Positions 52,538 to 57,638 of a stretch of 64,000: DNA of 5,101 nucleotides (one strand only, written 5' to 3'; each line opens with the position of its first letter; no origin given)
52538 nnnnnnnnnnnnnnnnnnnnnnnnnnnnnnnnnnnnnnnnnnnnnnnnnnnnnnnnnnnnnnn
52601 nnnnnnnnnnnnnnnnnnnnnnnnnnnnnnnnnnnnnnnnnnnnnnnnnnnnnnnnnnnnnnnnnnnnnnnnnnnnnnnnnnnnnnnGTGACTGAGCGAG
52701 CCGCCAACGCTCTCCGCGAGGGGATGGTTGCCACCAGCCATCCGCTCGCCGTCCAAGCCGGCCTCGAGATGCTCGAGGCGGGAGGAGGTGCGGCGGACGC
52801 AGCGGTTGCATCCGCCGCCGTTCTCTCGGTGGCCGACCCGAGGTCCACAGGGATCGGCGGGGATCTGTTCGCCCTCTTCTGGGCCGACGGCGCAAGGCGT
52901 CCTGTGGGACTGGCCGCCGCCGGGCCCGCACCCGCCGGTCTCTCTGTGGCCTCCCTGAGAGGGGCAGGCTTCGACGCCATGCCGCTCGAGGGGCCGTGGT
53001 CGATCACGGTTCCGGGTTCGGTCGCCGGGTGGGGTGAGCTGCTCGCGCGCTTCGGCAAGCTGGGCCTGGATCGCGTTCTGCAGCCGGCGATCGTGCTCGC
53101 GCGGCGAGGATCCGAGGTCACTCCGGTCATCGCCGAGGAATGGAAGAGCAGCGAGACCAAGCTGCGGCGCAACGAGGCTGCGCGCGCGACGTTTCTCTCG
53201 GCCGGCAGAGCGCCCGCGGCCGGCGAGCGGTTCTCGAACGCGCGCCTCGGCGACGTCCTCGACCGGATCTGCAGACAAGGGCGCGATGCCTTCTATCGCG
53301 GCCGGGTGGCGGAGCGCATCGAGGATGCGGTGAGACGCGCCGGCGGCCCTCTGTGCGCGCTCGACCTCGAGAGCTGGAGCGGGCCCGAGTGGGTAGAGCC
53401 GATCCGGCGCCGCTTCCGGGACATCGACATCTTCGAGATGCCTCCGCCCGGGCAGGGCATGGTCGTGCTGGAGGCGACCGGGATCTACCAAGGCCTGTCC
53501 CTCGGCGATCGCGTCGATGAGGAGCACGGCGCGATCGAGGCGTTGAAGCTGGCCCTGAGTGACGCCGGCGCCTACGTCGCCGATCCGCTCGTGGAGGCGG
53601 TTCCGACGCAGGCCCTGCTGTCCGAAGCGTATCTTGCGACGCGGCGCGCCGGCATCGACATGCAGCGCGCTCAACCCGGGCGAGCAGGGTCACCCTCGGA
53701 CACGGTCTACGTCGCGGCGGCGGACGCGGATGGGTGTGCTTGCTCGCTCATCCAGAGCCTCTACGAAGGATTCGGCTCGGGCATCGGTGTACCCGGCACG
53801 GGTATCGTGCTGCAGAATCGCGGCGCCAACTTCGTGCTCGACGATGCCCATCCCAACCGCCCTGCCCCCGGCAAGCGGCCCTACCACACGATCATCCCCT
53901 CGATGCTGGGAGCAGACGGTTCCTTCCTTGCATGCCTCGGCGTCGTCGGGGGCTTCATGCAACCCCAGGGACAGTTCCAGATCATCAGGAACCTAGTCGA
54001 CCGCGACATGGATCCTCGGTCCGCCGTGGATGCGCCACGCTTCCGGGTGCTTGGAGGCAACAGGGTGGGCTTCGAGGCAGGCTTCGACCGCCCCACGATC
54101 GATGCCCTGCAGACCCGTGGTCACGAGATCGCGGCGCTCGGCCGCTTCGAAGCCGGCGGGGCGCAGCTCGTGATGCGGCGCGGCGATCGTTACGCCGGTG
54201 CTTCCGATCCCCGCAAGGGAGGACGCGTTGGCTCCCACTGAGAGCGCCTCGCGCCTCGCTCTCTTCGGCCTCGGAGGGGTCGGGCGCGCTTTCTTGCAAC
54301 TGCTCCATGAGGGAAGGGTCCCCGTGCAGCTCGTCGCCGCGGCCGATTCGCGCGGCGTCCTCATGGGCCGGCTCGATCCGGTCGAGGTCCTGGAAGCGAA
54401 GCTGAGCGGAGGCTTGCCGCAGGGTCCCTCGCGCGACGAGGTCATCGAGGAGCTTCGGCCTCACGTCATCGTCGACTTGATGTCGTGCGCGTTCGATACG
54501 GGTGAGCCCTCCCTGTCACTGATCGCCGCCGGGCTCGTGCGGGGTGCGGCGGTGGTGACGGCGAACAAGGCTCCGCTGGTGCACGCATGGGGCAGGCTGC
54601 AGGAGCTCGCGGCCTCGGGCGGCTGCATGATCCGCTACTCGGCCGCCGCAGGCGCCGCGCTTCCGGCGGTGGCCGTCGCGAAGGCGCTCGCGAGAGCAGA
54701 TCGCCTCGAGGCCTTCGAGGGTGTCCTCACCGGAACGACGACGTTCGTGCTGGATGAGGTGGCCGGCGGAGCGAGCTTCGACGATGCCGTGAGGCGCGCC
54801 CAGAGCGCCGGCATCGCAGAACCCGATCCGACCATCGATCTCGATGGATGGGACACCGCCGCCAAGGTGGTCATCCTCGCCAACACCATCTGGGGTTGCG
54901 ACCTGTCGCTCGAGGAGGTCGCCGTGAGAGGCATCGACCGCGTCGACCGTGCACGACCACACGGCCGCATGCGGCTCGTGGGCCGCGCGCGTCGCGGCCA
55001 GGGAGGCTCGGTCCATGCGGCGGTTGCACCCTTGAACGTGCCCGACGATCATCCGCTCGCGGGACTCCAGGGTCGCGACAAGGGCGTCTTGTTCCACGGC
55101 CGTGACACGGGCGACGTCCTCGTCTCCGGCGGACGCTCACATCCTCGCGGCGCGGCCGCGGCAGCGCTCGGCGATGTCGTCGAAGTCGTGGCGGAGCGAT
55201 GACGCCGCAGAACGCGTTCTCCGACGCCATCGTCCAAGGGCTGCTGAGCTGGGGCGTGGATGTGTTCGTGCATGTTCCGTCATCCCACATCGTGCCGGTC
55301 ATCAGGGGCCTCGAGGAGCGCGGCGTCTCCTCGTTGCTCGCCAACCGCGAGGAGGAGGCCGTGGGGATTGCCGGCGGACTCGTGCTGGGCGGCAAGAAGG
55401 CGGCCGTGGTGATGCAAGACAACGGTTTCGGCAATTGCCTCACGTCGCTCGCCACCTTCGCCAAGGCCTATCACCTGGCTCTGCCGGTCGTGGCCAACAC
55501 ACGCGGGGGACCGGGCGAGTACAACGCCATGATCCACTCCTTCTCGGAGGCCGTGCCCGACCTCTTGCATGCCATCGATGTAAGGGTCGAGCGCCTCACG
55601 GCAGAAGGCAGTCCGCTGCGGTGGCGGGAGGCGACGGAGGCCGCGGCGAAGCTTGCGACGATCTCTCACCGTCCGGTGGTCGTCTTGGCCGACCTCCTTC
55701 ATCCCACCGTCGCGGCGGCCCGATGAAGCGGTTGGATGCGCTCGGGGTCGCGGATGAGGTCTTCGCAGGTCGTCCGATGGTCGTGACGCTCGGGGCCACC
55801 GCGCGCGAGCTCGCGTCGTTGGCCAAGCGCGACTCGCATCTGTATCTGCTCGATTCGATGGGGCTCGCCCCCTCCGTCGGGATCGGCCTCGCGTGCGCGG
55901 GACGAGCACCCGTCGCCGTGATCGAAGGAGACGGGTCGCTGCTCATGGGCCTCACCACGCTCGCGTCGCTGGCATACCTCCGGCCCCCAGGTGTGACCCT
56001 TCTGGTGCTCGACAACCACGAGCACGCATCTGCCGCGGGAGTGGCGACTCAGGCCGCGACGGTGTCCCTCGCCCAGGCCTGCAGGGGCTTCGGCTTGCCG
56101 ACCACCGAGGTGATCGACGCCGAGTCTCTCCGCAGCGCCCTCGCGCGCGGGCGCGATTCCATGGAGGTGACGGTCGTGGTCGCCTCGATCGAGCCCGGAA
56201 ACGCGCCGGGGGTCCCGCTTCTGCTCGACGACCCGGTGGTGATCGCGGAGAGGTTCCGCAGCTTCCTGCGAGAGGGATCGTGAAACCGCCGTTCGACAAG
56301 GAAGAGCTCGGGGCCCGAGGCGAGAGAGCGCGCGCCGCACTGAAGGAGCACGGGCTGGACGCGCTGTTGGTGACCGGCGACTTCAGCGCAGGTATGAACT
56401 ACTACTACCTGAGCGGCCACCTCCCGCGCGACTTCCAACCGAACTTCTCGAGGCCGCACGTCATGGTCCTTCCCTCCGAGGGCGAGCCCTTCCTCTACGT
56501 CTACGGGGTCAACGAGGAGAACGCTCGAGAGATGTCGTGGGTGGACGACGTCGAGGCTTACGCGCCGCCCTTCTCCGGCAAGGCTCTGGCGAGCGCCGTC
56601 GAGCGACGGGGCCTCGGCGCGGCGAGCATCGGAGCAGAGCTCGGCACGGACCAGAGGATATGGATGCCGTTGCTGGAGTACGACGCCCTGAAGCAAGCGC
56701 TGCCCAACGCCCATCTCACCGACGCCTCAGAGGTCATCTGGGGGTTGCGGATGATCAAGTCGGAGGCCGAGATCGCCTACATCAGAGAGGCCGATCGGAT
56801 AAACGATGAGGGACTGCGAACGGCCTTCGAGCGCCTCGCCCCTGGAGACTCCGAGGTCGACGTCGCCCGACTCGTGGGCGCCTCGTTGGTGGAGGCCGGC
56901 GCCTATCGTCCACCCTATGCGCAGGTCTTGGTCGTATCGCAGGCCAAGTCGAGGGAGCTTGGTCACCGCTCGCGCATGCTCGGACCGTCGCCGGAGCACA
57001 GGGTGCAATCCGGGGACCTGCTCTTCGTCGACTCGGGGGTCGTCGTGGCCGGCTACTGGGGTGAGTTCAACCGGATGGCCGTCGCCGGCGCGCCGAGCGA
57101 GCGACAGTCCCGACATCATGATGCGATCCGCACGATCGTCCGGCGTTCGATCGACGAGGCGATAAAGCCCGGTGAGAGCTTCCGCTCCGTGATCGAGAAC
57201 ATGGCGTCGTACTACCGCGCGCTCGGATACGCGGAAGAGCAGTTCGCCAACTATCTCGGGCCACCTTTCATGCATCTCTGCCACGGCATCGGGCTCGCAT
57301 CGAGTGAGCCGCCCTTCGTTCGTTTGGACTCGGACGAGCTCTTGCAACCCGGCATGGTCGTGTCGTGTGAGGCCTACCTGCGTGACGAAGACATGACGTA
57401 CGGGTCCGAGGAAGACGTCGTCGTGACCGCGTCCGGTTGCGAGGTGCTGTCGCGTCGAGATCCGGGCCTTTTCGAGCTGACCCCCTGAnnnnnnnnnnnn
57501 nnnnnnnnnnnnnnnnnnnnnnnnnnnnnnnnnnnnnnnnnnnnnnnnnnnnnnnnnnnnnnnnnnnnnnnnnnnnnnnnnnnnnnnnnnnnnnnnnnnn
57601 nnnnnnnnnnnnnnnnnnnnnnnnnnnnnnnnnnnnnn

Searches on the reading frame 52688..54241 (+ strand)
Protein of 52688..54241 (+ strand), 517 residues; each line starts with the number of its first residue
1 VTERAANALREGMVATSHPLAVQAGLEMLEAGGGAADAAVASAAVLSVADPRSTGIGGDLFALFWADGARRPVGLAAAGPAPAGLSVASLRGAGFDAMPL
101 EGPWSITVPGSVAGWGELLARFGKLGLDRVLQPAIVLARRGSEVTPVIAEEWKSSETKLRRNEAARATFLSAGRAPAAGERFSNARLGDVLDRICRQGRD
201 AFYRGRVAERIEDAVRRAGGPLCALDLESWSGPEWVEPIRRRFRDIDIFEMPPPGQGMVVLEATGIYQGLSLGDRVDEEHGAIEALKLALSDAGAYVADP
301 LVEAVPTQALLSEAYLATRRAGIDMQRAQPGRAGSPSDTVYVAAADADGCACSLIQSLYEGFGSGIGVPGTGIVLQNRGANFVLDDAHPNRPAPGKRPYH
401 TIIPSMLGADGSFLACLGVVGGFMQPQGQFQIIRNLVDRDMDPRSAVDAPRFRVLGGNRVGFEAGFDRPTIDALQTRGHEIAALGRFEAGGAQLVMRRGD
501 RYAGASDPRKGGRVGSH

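Call 16: search_protein_families(library=pfam, proteins=[window:52688-54241:+], max_evalue=0.001)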
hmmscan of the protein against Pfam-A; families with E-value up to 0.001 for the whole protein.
window:52688-54241:+ (517 aa): 1 family
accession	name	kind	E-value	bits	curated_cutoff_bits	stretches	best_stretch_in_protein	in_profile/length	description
PF01019.26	G_glu_transpept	-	5.9e-127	425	27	1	27-512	2-512/512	Gamma-glutamyltranspeptidase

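Call 31: search_protein_families(library=ncbifam, proteins=[window:52688-54241:+], max_evalue=0.00001)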
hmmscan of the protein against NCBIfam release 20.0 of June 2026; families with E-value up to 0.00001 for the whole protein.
window:52688-54241:+ (517 aa): 2 families
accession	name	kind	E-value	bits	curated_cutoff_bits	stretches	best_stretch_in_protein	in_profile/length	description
TIGR00066.1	g_glut_trans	equivalog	4.5e-87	292.7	357.85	1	12-509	1-518/518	gamma-glutamyltransferase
NF007187.0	PRK09615.1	equivalog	2.4e-55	188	990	1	10-510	48-573/581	gamma-glutamyltransferase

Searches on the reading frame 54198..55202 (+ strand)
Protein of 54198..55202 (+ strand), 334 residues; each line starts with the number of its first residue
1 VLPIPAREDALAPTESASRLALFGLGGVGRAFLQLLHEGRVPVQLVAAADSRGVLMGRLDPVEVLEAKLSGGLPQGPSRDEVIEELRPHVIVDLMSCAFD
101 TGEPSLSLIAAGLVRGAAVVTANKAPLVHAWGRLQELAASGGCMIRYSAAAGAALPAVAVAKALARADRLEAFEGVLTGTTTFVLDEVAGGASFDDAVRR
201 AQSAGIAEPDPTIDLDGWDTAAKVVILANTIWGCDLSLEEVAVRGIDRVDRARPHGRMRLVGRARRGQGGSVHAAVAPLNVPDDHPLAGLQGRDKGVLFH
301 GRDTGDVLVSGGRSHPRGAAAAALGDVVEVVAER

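Call 16: search_protein_families(library=pfam, proteins=[window:54198-55202:+], max_evalue=0.001)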
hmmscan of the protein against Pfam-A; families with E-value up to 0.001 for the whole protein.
window:54198-55202:+ (334 aa): 2 families
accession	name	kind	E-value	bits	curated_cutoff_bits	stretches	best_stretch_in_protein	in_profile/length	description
PF00742.24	Homoserine_dh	-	2.2e-40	138.8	22.9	1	156-328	1-173/173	Homoserine dehydrogenase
PF03447.22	NAD_binding_3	-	3.2e-07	31.5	24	1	24-147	1-115/116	Homoserine dehydrogenase, NAD binding domain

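Call 31: search_protein_families(library=ncbifam, proteins=[window:54198-55202:+], max_evalue=0.00001)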
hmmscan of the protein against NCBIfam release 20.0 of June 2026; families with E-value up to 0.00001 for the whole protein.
window:54198-55202:+ (334 aa): 7 families
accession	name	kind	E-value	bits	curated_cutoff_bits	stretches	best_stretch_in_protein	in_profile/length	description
NF004912.0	PRK06270.1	equivalog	6.7e-58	196.7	373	1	18-332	4-338/343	homoserine dehydrogenase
NF004976.0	PRK06349.1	subfamily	1.2e-47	163.1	205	1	18-332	5-320/430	homoserine dehydrogenase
NF005290.0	PRK06813.1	equivalog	1.5e-47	162.2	286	1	86-331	85-337/346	homoserine dehydrogenase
NF005002.0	PRK06392.1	equivalog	1.9e-35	122.4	296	1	19-253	5-249/329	homoserine dehydrogenase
NF006235.0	PRK08374.1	equivalog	4.9e-35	121.2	451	1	19-329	4-327/336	homoserine dehydrogenase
NF006959.0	PRK09436.1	equivalog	2.5e-24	85.4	726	1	111-244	566-702/819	bifunctional aspartate kinase/homoserine dehydrogenase I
NF007003.0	PRK09466.1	subfamily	1.3e-19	70.2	582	1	19-244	460-696/810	bifunctional aspartate kinase/homoserine dehydrogenase II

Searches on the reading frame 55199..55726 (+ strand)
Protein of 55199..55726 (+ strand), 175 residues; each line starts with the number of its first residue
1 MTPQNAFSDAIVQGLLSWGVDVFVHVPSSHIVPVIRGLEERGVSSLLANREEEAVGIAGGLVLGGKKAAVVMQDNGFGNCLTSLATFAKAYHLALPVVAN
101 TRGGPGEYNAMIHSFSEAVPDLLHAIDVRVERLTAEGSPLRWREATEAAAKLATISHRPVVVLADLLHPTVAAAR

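Call 16: search_protein_families(library=pfam, proteins=[window:55199-55726:+], max_evalue=0.001)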
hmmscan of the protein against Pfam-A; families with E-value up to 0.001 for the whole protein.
window:55199-55726:+ (175 aa): 1 family
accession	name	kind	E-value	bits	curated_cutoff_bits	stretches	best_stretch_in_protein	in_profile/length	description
PF02776.23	TPP_enzyme_N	-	3.1e-11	43.5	26.8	1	8-95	4-93/119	Thiamine pyrophosphate enzyme, N-terminal TPP binding domain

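Call 31: search_protein_families(library=ncbifam, proteins=[window:55199-55726:+], max_evalue=0.00001)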
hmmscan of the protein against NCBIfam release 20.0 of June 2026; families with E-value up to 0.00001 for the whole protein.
window:55199-55726:+ (175 aa): 3 families
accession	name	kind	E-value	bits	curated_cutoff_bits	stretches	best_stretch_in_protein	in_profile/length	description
TIGR03845.1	sulfopyru_alph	equivalog_domain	1.6e-26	93.1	147.95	1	9-165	2-156/160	sulfopyruvate decarboxylase subunit alpha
TIGR03297.1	Ppyr-DeCO2ase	equivalog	2.8e-15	56.2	312.5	1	19-163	1-149/360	phosphonopyruvate decarboxylase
NF005228.0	PRK06725.1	equivalog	4.2e-06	25.2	991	1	9-101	20-111/571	acetolactate synthase large subunit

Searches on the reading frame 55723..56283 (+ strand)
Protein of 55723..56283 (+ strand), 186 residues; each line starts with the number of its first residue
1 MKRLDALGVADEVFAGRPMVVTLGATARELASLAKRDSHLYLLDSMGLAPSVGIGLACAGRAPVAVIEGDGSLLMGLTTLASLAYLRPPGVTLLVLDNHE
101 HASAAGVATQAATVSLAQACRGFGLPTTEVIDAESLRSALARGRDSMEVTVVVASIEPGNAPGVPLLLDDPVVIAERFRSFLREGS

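Call 16: search_protein_families(library=pfam, proteins=[window:55723-56283:+], max_evalue=0.001)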
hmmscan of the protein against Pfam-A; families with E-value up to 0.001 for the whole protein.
window:55723-56283:+ (186 aa): 1 family
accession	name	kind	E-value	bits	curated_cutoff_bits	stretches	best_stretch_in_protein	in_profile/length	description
PF02775.26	TPP_enzyme_C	-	3.6e-09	37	21.9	1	42-152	26-149/151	Thiamine pyrophosphate enzyme, C-terminal TPP binding domain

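Call 31: search_protein_families(library=ncbifam, proteins=[window:55723-56283:+], max_evalue=0.00001)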
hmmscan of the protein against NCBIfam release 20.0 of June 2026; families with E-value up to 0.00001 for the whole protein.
window:55723-56283:+ (186 aa): 4 families
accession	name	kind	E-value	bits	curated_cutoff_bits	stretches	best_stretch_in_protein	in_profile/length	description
TIGR03846.1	sulfopy_beta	equivalog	9.4e-31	107.1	221.5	1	3-181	1-180/182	sulfopyruvate decarboxylase subunit beta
TIGR03297.1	Ppyr-DeCO2ase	equivalog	2.3e-23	82.8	312.5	1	9-182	180-360/360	phosphonopyruvate decarboxylase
NF004813.0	PRK06163.1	equivalog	4.2e-16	59.2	240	1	20-179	33-193/202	hypothetical protein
TIGR04377.1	myo_inos_iolD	equivalog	1.2e-06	27.4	715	0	109-160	527-578/616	3D-(3,5/4)-trihydroxycyclohexane-1,2-dione acylhydrolase (decyclizing)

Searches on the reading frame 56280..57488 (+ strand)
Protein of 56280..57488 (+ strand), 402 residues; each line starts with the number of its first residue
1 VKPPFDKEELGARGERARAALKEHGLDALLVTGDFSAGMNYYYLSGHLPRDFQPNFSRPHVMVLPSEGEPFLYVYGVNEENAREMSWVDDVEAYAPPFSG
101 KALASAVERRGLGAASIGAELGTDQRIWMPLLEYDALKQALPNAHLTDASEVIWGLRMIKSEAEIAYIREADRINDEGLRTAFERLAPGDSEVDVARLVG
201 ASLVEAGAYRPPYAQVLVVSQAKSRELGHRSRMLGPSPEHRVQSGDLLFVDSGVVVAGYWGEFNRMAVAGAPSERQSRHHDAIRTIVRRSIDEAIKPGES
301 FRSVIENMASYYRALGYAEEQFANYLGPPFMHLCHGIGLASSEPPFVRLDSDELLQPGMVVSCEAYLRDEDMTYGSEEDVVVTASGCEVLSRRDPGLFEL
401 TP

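Call 16: search_protein_families(library=pfam, proteins=[window:56280-57488:+], max_evalue=0.001)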
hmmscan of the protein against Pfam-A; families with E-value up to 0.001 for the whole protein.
window:56280-57488:+ (402 aa): 2 families
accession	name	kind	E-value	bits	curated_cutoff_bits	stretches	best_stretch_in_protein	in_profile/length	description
PF00557.29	Peptidase_M24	-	4.1e-27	95.7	23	1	167-384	2-208/208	Metallopeptidase family M24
PF01321.24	Creatinase_N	-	8.9e-18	65.5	22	1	13-159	1-128/128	Creatinase/Prolidase N-terminal domain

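Call 26: search_solved_structures(query=window:56280-57488:+, max_evalue=0.00001)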
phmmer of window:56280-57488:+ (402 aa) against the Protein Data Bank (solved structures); distinct sequences matched with E-value up to 0.00001: 35.
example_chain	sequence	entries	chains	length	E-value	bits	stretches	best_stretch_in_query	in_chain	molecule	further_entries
9kw9_A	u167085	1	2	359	6.7e-20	74.7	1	13-347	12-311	Proline dipeptidase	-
3q6d_A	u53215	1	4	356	8.4e-20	74.4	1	112-394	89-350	Proline dipeptidase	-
9kwa_A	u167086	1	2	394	9.1e-20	74.3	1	13-347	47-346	Proline dipeptidase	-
1wy2_A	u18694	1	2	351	8.3e-19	71.1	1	142-393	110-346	Xaa-Pro dipeptidase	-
1pv9_A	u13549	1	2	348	1.4e-18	70.4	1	149-394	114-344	Xaa-Pro dipeptidase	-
5cdl_A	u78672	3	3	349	9.2e-18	67.7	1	130-392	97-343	Proline dipeptidase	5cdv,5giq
5giu_A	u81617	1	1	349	9.2e-18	67.7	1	130-392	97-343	Proline dipeptidase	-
2zsg_A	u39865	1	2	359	6.9e-15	58.2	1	150-396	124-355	Aminopeptidase P, putative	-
5cde_A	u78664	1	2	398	2.2e-14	56.5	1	4-367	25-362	Proline dipeptidase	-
5cik_A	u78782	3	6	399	2.6e-14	56.3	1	4-366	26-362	Proline dipeptidase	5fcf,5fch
4r60_A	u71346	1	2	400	2.6e-14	56.3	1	4-366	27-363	Proline dipeptidase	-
4rgz_A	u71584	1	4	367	9.4e-12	47.9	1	36-369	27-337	Xaa-Pro aminopeptidase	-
4fkc_A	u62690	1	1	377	1e-11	47.8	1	36-369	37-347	Xaa-Pro aminopeptidase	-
4ege_A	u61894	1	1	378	3.5e-11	46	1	11-393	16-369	Dipeptidase PepE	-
4zng_C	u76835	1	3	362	4.1e-11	45.8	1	129-396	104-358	Prolidase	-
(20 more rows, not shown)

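Call 31: search_protein_families(library=ncbifam, proteins=[window:56280-57488:+], max_evalue=0.00001)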
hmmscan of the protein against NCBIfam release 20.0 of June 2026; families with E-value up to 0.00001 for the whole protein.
window:56280-57488:+ (402 aa): 10 families
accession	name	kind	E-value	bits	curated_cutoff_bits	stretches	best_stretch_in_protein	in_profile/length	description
NF040821.1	dipep_PepQ_Arch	equivalog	1.2e-21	77.1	630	1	16-393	5-341/346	Xaa-Pro dipeptidase PepQ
NF038259.1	ectoine_DoeA_2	exception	1.4e-19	70.1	575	1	5-388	9-374/386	ectoine hydrolase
TIGR02993.1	ectoine_eutD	equivalog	1.2e-18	67.4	613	1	4-392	5-382/391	ectoine hydrolase DoeA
NF011174.0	PRK14576.1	subfamily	8.4e-17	61.1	487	1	137-395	155-399/405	putative endopeptidase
NF008131.0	PRK10879.1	equivalog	1.5e-13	50.3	465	1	143-391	157-418/438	Xaa-Pro aminopeptidase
NF011720.0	PRK15173.1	subfamily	7.5e-13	48.2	420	1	139-392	95-334/343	peptidase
NF011173.0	PRK14575.1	equivalog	8.3e-13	48.1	850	1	139-392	158-397/406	putative peptidase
NF007310.0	PRK09795.1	equivalog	2.9e-11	42.8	393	1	143-390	113-348/361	aminopeptidase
TIGR00500.1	met_pdase_I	equivalog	3e-10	40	171.35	1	159-372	3-208/247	type I methionyl aminopeptidase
NF008970.0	PRK12318.1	equivalog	8.1e-06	25.3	267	0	241-365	125-242/291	methionyl aminopeptidase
